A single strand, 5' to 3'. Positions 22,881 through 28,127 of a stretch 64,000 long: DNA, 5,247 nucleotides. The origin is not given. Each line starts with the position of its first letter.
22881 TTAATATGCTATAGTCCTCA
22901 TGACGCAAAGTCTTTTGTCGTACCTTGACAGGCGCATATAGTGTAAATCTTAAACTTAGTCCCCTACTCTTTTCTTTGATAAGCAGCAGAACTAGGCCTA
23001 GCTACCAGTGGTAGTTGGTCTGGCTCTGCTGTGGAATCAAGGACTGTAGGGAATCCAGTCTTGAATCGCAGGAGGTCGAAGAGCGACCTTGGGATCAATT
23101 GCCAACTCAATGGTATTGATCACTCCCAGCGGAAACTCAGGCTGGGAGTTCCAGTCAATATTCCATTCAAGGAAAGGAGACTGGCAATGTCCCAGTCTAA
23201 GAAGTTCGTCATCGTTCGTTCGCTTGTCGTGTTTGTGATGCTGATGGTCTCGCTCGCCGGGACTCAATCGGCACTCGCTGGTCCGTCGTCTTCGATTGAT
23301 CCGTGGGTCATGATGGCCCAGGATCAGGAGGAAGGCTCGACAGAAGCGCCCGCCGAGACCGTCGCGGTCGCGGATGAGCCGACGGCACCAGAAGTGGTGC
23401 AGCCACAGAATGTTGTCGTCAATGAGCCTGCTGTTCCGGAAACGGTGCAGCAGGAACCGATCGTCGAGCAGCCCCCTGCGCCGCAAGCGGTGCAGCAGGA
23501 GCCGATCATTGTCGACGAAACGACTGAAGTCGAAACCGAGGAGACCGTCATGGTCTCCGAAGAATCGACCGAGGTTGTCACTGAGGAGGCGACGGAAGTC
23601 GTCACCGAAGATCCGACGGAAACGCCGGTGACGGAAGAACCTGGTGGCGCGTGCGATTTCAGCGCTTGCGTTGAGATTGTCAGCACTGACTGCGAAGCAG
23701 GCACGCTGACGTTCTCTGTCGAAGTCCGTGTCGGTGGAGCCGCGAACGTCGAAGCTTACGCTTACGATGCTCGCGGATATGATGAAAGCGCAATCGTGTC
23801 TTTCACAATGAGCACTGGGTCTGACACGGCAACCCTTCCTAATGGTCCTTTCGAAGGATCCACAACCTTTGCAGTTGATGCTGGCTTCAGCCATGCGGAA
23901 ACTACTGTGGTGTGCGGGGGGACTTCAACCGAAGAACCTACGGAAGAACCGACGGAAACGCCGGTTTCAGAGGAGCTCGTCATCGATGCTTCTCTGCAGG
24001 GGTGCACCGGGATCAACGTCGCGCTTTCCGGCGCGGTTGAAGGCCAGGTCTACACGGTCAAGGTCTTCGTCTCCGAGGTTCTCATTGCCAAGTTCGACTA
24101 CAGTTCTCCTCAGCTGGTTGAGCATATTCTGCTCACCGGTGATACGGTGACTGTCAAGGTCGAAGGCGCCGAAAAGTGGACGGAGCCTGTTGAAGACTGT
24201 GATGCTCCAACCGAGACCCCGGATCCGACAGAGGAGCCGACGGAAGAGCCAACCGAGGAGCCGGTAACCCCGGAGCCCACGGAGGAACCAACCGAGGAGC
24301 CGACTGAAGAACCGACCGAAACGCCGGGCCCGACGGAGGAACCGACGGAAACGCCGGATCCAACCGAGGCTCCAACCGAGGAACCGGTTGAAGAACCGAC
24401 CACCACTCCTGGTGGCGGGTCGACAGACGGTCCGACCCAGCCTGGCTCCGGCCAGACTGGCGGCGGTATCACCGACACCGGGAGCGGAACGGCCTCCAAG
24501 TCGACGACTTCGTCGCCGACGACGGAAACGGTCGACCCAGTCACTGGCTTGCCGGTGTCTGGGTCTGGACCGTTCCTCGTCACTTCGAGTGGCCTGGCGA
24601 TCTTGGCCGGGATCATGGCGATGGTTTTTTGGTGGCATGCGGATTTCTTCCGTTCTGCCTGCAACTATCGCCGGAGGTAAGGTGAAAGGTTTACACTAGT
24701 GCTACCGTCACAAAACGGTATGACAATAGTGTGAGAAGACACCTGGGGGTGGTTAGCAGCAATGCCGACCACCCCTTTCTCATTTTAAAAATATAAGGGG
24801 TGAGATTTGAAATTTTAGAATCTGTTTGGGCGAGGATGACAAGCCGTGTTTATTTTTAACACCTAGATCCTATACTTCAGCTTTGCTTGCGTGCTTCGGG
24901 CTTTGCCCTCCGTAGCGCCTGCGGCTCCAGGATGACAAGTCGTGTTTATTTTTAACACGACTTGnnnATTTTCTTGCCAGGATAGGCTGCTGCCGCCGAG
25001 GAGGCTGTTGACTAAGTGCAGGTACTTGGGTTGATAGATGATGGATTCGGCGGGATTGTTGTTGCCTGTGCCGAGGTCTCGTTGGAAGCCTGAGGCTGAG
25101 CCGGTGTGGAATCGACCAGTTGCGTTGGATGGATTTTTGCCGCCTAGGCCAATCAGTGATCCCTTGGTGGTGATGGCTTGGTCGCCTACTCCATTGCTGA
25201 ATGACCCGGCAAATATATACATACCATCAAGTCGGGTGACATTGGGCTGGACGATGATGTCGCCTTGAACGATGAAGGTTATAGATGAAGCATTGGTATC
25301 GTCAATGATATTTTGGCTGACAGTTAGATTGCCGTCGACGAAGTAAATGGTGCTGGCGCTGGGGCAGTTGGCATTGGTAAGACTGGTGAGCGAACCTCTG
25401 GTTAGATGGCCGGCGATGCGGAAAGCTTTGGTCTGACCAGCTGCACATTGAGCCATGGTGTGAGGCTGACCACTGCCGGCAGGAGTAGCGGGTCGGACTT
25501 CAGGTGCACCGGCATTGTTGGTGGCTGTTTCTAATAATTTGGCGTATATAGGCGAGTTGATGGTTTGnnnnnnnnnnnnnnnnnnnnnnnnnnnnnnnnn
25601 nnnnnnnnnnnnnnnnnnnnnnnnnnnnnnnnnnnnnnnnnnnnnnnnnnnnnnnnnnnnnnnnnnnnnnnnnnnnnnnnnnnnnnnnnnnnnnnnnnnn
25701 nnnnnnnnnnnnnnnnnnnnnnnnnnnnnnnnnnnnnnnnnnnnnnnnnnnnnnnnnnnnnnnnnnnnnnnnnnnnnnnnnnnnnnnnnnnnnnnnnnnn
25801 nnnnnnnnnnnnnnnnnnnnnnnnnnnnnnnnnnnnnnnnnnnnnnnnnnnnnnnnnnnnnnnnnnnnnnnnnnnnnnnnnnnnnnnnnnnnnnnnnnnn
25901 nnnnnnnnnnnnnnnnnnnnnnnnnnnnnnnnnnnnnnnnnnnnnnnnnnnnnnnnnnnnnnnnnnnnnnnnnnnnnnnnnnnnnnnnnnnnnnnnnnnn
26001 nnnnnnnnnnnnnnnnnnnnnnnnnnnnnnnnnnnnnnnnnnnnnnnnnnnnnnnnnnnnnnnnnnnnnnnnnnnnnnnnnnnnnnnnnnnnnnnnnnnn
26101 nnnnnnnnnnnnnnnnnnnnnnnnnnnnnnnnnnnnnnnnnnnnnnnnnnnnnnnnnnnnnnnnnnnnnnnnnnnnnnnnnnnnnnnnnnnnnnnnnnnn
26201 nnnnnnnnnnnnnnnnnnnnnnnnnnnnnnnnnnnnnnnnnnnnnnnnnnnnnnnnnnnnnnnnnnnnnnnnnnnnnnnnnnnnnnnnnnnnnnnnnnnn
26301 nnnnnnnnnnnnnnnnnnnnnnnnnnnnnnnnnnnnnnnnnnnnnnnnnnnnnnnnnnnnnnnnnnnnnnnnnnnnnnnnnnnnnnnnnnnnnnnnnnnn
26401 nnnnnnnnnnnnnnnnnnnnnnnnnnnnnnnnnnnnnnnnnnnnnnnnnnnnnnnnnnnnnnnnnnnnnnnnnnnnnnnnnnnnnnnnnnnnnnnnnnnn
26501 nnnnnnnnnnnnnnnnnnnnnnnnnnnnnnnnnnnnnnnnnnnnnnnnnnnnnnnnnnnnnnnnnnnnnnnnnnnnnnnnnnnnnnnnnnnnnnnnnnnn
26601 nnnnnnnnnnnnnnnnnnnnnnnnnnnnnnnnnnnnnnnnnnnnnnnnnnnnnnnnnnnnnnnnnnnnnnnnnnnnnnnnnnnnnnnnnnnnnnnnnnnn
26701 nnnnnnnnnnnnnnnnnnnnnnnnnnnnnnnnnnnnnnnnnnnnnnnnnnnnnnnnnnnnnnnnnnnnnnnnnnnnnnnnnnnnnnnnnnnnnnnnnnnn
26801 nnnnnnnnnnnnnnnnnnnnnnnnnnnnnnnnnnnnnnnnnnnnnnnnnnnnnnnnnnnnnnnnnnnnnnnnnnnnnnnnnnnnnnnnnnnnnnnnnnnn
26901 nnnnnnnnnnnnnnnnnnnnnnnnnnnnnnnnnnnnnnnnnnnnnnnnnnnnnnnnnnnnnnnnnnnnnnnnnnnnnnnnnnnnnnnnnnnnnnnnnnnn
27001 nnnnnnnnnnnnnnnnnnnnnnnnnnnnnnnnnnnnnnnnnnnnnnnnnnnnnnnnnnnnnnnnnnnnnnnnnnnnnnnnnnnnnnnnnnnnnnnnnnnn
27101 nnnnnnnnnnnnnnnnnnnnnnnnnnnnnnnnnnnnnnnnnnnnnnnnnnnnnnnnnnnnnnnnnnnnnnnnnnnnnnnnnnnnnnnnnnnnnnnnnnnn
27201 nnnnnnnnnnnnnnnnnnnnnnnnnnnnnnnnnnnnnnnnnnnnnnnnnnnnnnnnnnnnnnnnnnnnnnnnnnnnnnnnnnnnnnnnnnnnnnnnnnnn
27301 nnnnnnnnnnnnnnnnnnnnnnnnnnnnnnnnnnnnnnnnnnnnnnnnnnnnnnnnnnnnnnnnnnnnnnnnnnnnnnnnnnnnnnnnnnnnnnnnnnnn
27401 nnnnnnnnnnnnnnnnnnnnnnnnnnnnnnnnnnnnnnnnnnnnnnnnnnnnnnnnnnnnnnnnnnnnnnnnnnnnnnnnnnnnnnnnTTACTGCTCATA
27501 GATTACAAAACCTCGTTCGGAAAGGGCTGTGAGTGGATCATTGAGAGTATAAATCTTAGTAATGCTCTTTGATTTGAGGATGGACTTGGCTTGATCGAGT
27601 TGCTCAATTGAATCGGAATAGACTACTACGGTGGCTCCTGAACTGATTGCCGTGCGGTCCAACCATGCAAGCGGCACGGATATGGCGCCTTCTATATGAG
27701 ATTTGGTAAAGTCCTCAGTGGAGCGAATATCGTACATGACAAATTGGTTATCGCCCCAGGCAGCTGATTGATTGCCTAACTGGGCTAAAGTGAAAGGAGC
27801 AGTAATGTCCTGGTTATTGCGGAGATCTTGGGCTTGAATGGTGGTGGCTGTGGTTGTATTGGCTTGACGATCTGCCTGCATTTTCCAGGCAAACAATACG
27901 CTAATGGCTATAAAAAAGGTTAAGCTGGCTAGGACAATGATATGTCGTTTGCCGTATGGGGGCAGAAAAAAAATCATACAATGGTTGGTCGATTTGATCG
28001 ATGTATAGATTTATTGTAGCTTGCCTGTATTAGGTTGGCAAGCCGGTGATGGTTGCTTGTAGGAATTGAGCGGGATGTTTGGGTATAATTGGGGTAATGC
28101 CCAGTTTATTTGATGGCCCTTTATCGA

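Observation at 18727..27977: Duplicated two-gene cassette: inactive membrane rhodanese-like protein + giant vWA surface protein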

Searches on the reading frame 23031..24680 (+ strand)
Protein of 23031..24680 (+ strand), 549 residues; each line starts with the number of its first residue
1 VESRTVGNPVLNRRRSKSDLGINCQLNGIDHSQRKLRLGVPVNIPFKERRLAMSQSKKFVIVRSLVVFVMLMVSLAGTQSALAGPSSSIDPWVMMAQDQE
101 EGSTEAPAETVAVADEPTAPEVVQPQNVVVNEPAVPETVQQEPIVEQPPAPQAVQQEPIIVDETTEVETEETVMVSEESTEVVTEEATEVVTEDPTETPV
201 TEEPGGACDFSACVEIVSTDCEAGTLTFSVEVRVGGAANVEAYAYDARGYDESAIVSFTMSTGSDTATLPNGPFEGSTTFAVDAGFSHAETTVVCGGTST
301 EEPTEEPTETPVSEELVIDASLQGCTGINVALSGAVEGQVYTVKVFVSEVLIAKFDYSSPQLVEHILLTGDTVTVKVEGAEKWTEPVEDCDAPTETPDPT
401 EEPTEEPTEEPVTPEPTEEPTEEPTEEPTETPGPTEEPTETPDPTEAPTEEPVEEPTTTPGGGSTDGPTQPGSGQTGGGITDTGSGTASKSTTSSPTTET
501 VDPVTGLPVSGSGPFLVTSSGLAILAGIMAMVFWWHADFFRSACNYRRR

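Call 9: search_protein_families(library=pfam, proteins=[window:23031-24680:+], max_evalue=0.01)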
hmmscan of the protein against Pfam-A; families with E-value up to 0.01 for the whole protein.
window:23031-24680:+ (549 aa): 0 families

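Call 10: search_protein_families(library=ncbifam, proteins=[window:23031-24680:+], max_evalue=1)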
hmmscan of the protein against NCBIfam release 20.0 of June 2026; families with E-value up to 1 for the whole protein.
window:23031-24680:+ (549 aa): 1 family
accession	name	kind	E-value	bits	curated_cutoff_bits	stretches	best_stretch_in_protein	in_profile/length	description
NF040486.1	SrfA_fam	subfamily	0.64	9.4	150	1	385-452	244-312/438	SrfA family protein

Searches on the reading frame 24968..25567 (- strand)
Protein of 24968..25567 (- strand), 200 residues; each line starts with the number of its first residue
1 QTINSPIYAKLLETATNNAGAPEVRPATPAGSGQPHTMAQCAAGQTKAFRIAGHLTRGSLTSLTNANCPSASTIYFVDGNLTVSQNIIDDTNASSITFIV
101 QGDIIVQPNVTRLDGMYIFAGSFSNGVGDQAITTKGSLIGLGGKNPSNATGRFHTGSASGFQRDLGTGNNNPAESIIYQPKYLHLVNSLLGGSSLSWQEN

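Call 55: find_related_loci(query=A10, collection=genome_contigs, flank=8000)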
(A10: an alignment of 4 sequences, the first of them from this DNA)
Query A10 (160 aa) in genome_contigs; peptide patterns used: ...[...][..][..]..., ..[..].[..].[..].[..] (x = any residue, [..] = any of these).
101 stretches matched a pattern, but none encodes a relative of the query by tblastn (E <= 1e-3).

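Call 86: predict_structure(alignment_id=A14)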
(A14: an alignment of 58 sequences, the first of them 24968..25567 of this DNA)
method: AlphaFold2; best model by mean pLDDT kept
length: 200 residues; sequences in the alignment: 58
mean_pLDDT: 83.0   pTM: 0.82
mean pLDDT of the five models: 83.0, 82.6, 81.5, 80.8, 80.8
residues with pLDDT >= 90: 113; 70-90: 38; 50-70: 41; < 50: 8
segments of 3 or more residues with pLDDT < 50: 148-152
pLDDT, mean of each block of 10 residues (from residue 1): 76 92 82 61 86 79 70 92 91 92 94 95 93 95 56 58 95 96 90 64
secondary structure, 60 per line:
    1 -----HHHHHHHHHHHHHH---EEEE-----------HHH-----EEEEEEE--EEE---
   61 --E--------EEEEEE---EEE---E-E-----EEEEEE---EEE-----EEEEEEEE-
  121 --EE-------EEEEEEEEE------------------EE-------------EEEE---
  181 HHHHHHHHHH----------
elements in order: H6-19 E23-26 E46-52 E55-57 E72-77 E81-83 E95-100 E104-106 E112-119 E132-140 E174-177 H181-190

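Call 97: search_solved_structures(query=A14, max_evalue=10)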
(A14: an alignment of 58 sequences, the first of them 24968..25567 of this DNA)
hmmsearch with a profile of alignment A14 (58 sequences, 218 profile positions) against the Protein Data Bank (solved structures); distinct sequences matched with E-value up to 10: 1.
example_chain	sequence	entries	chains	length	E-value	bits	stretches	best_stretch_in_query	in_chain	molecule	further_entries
5t5i_C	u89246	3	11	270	1.3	12.2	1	117-165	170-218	Tungsten-containing formylmethanofuran dehydrogenase 2 subunit C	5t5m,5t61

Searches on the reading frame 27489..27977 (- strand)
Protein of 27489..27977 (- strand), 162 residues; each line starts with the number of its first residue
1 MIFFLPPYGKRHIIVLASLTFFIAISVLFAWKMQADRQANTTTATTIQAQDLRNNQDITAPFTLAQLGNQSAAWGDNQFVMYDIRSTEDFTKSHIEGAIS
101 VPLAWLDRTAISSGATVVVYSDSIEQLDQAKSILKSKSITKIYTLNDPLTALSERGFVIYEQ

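Call 6: search_protein_families(library=pfam, proteins=[window:27489-27977:-], max_evalue=1)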
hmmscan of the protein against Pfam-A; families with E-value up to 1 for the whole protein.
window:27489-27977:- (162 aa): 1 family
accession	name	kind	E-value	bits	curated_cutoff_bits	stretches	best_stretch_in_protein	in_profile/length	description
PF00581.25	Rhodanese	-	4.2e-07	30.8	22.2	1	76-146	11-93/102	Rhodanese-like domain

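Call 10: search_protein_families(library=ncbifam, proteins=[window:27489-27977:-], max_evalue=1)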
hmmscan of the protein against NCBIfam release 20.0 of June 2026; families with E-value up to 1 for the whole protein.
window:27489-27977:- (162 aa): 8 families
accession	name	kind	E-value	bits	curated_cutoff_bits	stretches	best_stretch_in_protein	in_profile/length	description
TIGR02981.1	phageshock_pspE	exception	7.8e-05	22.9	126.3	1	82-142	22-86/101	thiosulfate sulfurtransferase PspE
NF007627.0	PRK10287.1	equivalog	0.0001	22.5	102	1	82-142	24-88/104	thiosulfate sulfurtransferase PspE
NF045521.1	rhoda_near_glyco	subfamily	0.0019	18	145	1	75-160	28-116/144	rhodanese homology domain-containing protein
NF008750.0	PRK11784.1-2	equivalog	0.012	14.8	241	1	75-103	12-40/346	tRNA 2-selenouridine(34) synthase MnmH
NF006444.0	PRK08762.1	equivalog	0.015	14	449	1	76-157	27-112/387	molybdopterin-synthase adenylyltransferase MoeB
NF045694.1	seleno_TsoB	exception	0.019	13.1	805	1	20-104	7-87/572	rhodanese/DsbD fusion-like selenoprotein TsoB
NF005646.0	PRK07411.1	equivalog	0.044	12.9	633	1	48-108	271-329/390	molybdopterin-synthase adenylyltransferase MoeB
TIGR03167.1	tRNA_sel_U_synt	equivalog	0.074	12.4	219.75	1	80-103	4-27/311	tRNA 2-selenouridine(34) synthase MnmH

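Call 12: find_homologous_proteins(query=window:27489-27977:-, max_evalue=0.001)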
Query window:27489-27977:- (162 aa): 1 proteins with E <= 0.001 among 42 candidates.
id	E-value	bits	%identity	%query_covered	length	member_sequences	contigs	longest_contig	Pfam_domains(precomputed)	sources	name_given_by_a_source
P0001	1.9e-99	348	100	100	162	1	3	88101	PF00581.26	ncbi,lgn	-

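Call 13: find_encoding_contigs(protein=P0001, flank=10000, max_places=6)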
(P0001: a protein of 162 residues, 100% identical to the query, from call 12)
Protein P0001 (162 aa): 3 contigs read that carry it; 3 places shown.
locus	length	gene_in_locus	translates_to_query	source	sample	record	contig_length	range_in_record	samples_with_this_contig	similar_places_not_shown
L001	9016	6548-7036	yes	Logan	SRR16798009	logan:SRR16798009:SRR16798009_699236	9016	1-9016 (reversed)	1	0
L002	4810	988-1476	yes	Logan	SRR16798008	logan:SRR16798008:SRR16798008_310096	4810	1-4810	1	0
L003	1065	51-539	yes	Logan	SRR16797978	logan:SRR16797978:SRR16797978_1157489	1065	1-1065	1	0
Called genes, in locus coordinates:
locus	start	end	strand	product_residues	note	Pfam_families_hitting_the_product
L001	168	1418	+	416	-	PF07907:YibE_F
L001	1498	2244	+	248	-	PF14622:Ribonucleas_3_3, PF00636:Ribonuclease_3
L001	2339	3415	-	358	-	PF02540:NAD_synthase (weak), PF03054:tRNA_Me_trans, PF24167:DUF7411 (weak), PF20259:tRNA_Me_trans_M, PF20258:tRNA_Me_trans_C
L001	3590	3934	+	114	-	-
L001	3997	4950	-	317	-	PF01565:FAD_binding_4, PF02873:MurB_C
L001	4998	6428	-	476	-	PF00929:RNase_T, PF01541:GIY-YIG (weak), PF27096:UvrC_M, PF27115:Cho_C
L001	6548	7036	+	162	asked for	PF00581:Rhodanese (weak)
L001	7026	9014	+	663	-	?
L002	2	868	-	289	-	?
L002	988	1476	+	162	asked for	PF00581:Rhodanese (weak)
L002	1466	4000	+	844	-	-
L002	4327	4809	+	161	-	?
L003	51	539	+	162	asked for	PF00581:Rhodanese (weak)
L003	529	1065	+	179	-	?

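Call 23: search_solved_structures(query=A2, max_evalue=0.1)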
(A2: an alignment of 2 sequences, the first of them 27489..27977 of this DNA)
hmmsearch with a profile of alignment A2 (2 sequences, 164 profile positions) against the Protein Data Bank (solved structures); distinct sequences matched with E-value up to 0.1: 10.
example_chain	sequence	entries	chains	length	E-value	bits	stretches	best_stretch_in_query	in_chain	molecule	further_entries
3k9r_A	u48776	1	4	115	1e-07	35.1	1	70-155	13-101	Alr3790 protein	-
3hix_A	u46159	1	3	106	1.3e-07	34.8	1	74-155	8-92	Alr3790 protein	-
2kl3_A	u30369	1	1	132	1.6e-07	34.5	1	70-155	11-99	Alr3790 protein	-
3ilm_A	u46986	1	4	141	2.1e-07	34.1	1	72-155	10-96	Alr3790 protein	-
3tp9_A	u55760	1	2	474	5.3e-07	32.8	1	59-159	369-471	BETA-LACTAMASE and RHODANESE DOMAIN PROTEIN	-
2jtq_A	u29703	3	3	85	0.00014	25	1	83-142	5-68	Phage shock protein E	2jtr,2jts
3r2u_A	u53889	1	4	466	0.0002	24.5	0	76-152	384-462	Metallo-beta-lactamase family protein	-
11yj_Y0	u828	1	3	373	0.00088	22.4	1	61-123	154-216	Centrosomal protein of 41 kDa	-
1yt8_A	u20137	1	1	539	0.0046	20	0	72-110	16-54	thiosulfate sulfurtransferase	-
1hzm_A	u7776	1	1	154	0.021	17.9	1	73-112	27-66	DUAL SPECIFICITY PROTEIN PHOSPHATASE 6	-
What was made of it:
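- On Rhodanese homology domain superfamily (Pfam PF00581): The PDB profile search hits Alr3790 (E 1e-7) and PspE (E 1e-4) (call 23).
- Closest known: Single-domain rhodaneses. Same: The fold is the same by sequence profile (Pfam PF00581 above cut-off; PDB hits Alr3790 at E 1e-7 and PspE at E 1e-4, calls 6, 23).
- The rhodanese fold is confirmed (calls 6, 23).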

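Call 31: search_protein_families(library=phrogs, proteins=[window:27489-27977:-], max_evalue=0.1)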
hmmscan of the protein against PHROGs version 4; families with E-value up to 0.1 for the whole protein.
window:27489-27977:- (162 aa): 0 families

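Call 59: find_related_loci(query=A12, collection=metagenome_contigs, flank=8000)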
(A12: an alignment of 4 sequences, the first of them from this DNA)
Query A12 (162 aa) in metagenome_contigs; peptide patterns used: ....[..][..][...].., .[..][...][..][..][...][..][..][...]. (x = any residue, [..] = any of these).
182 stretches matched a pattern, but none encodes a relative of the query by tblastn (E <= 1e-3).
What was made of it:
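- Tried and rejected: A metagenome scan seeded on the partner motif LPPY[SG][KR]xHI found nothing (call 59).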
